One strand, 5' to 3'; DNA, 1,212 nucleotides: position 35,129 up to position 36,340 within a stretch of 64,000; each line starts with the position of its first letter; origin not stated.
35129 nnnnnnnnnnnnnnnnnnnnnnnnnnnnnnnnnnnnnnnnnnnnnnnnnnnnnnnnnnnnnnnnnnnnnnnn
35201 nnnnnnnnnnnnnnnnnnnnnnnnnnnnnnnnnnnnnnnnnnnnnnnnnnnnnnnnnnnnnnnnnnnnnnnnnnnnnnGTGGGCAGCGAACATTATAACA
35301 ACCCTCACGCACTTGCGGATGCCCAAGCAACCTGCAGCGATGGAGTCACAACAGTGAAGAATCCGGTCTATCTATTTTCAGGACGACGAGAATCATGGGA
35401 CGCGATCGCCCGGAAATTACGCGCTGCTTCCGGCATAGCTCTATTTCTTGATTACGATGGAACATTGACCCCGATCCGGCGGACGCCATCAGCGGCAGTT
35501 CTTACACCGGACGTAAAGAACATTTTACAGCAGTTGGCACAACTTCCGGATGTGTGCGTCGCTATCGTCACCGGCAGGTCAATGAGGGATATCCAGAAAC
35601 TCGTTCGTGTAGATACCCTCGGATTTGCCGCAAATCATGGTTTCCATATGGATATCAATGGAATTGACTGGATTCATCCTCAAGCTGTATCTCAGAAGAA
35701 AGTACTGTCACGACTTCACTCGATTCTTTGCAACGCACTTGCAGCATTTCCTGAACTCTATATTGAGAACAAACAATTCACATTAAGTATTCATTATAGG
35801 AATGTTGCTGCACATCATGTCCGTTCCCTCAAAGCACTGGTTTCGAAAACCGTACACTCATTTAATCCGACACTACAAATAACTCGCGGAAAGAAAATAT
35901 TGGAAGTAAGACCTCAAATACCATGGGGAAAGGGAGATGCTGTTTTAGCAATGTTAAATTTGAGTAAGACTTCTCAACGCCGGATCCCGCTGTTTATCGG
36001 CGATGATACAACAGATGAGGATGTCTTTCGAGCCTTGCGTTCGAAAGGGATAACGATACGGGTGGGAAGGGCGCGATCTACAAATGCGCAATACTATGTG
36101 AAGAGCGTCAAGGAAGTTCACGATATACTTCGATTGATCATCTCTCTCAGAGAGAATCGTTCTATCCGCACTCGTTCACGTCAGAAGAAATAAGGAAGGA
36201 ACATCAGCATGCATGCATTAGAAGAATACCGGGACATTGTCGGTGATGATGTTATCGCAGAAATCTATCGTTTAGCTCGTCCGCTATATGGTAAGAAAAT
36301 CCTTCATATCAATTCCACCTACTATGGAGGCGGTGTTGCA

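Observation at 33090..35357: Trehalose-6-phosphate synthase fused to a transmembrane periplasmic sensor and HAMP-like domain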

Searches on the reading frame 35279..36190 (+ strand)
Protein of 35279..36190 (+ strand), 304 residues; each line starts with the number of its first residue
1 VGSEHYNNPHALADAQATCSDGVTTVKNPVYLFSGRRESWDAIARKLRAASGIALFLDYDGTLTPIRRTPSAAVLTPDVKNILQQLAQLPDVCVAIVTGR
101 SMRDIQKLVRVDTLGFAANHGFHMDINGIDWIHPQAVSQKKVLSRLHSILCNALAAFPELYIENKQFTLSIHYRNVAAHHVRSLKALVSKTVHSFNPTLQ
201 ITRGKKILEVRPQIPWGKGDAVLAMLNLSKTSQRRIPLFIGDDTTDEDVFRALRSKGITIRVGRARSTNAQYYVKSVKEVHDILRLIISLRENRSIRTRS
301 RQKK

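Call 3: search_protein_families(library=pfam, proteins=[window:35279-36190:+], max_evalue=0.01)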
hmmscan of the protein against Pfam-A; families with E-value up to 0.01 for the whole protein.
window:35279-36190:+ (304 aa): 3 families
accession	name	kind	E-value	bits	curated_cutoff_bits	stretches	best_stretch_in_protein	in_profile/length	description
PF02358.22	Trehalose_PPase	-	3e-51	174.2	27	1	56-276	1-233/235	Trehalose-phosphatase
PF08282.18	Hydrolase_3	-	0.00047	20.4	20.9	1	55-110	1-50/255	haloacid dehalogenase-like hydrolase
PF05116.19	S6PP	-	0.0099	15.9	20.3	0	55-110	5-54/247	Sucrose-6F-phosphate phosphohydrolase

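Call 4: search_protein_families(library=ncbifam, proteins=[window:35279-36190:+], max_evalue=0.01)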
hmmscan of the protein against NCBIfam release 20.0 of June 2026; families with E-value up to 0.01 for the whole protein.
window:35279-36190:+ (304 aa): 6 families
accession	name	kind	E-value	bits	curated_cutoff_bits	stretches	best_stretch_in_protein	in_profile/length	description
NF011071.0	PRK14501.1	equivalog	1.9e-53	181.8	634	1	37-289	478-726/729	bifunctional alpha,alpha-trehalose-phosphate synthase (UDP-forming)/trehalose-phosphatase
TIGR00685.1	T6PP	equivalog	1.8e-48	165.6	68.05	1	54-288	5-249/250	trehalose-phosphatase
NF007560.0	PRK10187.1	equivalog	1.6e-37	129.3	327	1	51-301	13-257/266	trehalose-phosphatase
TIGR01484.1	HAD-SF-IIB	subfamily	3.7e-21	76.2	41.8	1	55-256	2-218/221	HAD-IIB family hydrolase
TIGR01662.1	HAD-SF-IIIA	subfamily_domain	0.00012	22.1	44.6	1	54-102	2-54/141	HAD-IIIA family hydrolase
TIGR00099.1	Cof-subfamily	subfamily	0.0012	18.5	137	1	55-109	2-53/256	Cof-type HAD-IIB family hydrolase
